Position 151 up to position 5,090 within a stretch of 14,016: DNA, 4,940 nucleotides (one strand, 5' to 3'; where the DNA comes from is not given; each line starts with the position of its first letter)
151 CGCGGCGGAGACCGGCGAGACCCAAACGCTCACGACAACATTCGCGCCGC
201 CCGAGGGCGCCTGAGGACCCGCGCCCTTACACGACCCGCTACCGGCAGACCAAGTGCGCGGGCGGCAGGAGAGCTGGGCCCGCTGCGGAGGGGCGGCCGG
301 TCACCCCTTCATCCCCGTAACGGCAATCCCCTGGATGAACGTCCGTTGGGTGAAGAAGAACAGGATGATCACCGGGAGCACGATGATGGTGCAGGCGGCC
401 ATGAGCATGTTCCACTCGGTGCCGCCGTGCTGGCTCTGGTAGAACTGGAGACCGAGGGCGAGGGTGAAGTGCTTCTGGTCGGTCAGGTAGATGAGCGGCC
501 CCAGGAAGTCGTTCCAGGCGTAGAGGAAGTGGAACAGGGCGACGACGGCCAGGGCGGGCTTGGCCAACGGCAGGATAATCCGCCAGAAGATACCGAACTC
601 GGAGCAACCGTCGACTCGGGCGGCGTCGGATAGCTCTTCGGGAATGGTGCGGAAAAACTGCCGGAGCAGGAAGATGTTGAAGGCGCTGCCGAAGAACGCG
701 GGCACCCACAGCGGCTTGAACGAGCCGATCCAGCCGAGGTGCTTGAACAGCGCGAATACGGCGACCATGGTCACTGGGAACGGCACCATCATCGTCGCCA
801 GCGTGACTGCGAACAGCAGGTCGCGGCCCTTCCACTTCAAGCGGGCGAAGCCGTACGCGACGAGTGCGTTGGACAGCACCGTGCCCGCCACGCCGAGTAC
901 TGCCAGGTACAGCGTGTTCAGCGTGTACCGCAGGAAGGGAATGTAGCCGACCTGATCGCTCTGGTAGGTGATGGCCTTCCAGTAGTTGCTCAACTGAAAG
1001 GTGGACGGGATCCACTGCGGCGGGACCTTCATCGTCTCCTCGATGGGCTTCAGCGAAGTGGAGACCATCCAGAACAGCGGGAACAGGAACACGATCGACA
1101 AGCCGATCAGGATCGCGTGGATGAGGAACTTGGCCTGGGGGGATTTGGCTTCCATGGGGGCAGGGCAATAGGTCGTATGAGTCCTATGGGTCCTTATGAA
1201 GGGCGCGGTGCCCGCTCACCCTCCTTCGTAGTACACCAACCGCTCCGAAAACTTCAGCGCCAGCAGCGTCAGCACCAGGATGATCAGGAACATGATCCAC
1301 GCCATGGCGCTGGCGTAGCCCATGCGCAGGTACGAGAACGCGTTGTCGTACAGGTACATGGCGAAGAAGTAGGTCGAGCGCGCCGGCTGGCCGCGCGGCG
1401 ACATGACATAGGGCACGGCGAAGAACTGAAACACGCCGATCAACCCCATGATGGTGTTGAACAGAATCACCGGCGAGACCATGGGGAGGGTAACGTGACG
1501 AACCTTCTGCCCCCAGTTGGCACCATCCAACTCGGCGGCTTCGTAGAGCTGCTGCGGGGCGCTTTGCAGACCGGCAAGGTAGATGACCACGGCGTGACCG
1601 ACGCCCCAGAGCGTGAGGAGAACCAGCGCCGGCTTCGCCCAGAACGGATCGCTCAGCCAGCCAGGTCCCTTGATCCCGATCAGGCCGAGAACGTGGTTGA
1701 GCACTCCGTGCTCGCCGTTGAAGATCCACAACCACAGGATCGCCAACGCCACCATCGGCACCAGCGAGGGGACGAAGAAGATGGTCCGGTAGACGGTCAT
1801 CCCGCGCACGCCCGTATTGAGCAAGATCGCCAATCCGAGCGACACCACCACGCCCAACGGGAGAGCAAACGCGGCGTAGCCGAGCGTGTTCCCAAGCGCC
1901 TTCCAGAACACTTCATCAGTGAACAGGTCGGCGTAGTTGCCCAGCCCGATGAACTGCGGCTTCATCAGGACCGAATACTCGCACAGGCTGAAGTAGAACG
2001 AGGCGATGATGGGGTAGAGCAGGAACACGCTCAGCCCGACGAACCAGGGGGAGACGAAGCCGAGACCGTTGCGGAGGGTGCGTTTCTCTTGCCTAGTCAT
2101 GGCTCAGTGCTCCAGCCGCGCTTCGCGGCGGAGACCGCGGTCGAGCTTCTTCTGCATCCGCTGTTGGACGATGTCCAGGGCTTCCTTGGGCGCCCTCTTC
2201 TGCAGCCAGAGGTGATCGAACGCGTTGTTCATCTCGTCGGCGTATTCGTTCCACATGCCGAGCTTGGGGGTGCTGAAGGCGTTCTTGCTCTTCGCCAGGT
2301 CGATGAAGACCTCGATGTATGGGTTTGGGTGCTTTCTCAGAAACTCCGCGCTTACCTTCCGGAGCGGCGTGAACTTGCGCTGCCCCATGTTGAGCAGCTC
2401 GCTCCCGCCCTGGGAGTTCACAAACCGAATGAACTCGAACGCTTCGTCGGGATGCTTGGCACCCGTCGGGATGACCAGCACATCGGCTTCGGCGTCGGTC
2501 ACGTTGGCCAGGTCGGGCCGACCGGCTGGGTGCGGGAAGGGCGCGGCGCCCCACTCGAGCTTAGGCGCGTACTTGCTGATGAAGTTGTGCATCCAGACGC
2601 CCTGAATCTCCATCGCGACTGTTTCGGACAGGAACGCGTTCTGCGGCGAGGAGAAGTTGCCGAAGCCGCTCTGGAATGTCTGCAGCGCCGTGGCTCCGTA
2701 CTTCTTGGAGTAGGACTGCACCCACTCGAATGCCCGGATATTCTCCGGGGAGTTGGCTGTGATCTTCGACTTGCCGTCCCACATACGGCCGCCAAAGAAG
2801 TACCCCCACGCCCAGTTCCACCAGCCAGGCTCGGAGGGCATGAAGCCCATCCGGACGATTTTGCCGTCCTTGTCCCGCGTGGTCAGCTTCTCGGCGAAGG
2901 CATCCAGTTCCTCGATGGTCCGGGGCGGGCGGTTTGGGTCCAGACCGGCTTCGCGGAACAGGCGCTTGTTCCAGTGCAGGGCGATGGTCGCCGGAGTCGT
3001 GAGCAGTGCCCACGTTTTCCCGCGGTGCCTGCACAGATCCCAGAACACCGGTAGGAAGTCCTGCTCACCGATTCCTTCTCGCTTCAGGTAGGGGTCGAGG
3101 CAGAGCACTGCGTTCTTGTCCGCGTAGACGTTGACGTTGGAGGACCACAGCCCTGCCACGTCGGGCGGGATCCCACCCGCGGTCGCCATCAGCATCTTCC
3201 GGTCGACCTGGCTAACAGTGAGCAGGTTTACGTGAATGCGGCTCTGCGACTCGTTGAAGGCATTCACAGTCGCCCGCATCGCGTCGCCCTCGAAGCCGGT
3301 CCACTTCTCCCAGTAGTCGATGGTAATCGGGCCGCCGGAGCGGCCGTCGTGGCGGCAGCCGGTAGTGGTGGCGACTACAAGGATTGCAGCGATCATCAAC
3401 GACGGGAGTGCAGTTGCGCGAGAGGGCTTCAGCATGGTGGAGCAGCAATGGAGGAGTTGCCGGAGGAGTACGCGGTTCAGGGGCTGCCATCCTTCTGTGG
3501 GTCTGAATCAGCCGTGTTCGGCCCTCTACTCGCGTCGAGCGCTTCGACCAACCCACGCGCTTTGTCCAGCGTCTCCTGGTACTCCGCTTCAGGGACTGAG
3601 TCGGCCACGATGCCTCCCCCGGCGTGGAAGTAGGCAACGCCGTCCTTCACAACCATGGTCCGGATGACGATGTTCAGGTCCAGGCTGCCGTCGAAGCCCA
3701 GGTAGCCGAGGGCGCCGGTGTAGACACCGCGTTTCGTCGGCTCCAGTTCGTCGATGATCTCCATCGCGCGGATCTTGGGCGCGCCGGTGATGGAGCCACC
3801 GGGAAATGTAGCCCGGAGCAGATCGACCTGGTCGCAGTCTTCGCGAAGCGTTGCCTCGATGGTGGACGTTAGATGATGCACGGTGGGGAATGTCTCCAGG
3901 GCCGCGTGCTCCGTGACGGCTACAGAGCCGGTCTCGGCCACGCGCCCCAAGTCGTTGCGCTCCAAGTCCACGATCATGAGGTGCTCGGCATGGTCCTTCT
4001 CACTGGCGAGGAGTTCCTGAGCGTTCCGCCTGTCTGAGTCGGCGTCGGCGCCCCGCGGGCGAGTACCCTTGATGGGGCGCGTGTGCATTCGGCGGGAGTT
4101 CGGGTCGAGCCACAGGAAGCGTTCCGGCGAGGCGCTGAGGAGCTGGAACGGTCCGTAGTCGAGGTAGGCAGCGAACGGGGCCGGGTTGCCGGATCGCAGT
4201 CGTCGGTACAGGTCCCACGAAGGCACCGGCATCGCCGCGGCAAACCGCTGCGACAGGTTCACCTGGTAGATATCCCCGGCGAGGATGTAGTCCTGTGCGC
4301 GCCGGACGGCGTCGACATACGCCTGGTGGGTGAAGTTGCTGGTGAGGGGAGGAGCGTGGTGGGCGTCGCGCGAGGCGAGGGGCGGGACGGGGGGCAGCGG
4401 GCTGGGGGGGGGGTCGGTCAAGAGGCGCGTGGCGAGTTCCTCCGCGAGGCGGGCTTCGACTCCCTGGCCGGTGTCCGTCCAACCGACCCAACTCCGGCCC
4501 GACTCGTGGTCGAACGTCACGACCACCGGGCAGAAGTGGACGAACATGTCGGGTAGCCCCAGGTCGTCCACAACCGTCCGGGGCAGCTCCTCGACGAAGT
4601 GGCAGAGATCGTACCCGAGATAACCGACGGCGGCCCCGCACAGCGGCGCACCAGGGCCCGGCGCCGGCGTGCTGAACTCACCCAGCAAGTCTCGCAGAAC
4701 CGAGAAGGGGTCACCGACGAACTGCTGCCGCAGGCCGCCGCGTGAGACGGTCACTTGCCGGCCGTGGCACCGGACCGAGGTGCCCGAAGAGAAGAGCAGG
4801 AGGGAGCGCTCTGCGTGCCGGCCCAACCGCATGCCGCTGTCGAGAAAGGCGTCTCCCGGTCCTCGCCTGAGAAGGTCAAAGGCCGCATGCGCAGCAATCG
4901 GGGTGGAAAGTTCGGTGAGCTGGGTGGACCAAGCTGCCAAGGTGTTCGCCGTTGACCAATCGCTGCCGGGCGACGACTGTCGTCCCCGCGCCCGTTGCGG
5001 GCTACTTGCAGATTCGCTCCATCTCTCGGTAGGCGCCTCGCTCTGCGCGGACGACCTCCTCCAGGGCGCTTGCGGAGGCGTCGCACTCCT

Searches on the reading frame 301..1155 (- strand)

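Call 7: search_protein_families(library=pfam, proteins=[window:301-1155:-], max_evalue=0.001)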
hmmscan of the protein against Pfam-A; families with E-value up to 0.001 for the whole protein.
window:301-1155:- (284 aa): 1 family
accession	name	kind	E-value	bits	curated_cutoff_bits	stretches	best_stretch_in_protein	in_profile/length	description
PF00528.27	BPD_transp_1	-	2.3e-22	80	26.4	1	101-277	6-182/184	Binding-protein-dependent transport system inner membrane component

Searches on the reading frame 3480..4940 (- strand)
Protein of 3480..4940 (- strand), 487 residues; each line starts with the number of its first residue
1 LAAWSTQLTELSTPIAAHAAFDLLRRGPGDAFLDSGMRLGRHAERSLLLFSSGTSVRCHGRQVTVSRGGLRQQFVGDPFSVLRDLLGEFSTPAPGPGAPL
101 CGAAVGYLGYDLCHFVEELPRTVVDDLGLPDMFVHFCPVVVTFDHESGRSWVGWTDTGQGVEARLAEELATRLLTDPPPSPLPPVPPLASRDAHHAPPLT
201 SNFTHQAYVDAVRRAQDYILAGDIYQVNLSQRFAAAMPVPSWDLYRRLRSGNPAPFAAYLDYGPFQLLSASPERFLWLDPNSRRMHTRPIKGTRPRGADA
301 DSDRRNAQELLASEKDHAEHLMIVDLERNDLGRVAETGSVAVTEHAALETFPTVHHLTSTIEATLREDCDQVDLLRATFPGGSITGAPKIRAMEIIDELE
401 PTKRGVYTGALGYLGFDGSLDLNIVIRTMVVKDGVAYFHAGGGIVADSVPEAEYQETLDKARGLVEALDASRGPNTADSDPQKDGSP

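Call 59: find_related_loci(query=window:3480-4940:-, collection=genome_contigs, flank=6000)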
Query window:3480-4940:- (487 aa) in genome_contigs; peptide patterns used: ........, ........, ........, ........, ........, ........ (x = any residue, [..] = any of these).
600 stretches matched a pattern (row limit reached: there are more); 599 encode a relative of the query (tblastn E <= 1e-3); the best 80 are kept; 80 distinct loci.
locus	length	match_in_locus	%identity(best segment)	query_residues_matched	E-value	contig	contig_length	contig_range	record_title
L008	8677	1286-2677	50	4-473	1e-141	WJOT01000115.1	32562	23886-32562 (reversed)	MAG: Clostridia bacterium isolate 1244-F3-H4-B3 F3H4_C42, whole genome shotgun sequence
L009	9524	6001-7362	51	20-471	1e-138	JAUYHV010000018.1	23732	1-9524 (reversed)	MAG: Dehalococcoidia bacterium isolate C24_maxbin.178 C24_k141_854859, whole genome shotgun sequence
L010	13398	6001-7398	52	8-468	6e-138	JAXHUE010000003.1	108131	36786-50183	MAG: Chloroflexota bacterium isolate MAG43_tar_biofilm MAG43_3, whole genome shotgun sequence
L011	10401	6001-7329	51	32-471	8e-136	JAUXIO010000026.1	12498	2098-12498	MAG: Dehalococcoidia bacterium isolate CSMAG_2983 CSMAG_2983_k119_170649_length_12498_cov_7.9627, whole genome shotgun s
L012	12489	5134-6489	49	28-481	3e-135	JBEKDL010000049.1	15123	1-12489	MAG: Dehalococcoidales bacterium isolate SPRUCE 182 SPRUCE_182_49, whole genome shotgun sequence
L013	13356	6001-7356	45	8-468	3e-133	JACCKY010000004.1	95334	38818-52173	MAG: Candidatus Petromonas tenebris isolate A2 scaffold_16, whole genome shotgun sequence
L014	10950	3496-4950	48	8-468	2e-133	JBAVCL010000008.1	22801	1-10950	MAG: Dehalococcoidia bacterium isolate MFD04490_ilm_asm_bin16 k127_106345, whole genome shotgun sequence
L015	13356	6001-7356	46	8-468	7e-131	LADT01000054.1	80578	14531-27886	MAG: Clostridiaceae bacterium BRH_c20a BRHa_1005670, whole genome shotgun sequence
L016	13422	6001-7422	48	8-469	7e-131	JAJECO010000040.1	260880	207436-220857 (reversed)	MAG: Candidatus Poribacteria bacterium isolate jk18xAbins.25 k141_176461, whole genome shotgun sequence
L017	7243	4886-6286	48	8-471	1e-130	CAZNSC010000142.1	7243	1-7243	MAG TPA_asm: uncultured Dehalococcoidales bacterium isolate binchicken_co294_13 genome assembly, contig: NODE_8743_lengt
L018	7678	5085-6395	51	32-469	3e-130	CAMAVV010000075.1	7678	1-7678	MAG: Thermoflexus hugenholtzii JAD2 isolate MaH-09apr19-93 genome assembly, contig: MaH-09apr19-C23675, whole genome sho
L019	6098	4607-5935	52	19-474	3e-130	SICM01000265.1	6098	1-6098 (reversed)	MAG: Candidatus Latescibacterota bacterium isolate Baikal-deep-G205 BACOMB-C59532, whole genome shotgun sequence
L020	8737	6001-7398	49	8-471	4e-129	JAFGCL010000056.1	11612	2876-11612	MAG: Dehalococcoidia bacterium isolate Zod_Metabat.1111 k87_2362368, whole genome shotgun sequence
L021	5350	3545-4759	54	26-468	3e-129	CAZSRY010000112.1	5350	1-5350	MAG TPA_asm: uncultured Dehalococcoidia bacterium isolate binchicken_co89_500 genome assembly, contig: NODE_33452_length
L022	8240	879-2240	45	8-470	7e-128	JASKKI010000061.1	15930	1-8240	MAG: Clostridia bacterium isolate DJKA51_ANT-F21_bin.3 scaffold_612, whole genome shotgun sequence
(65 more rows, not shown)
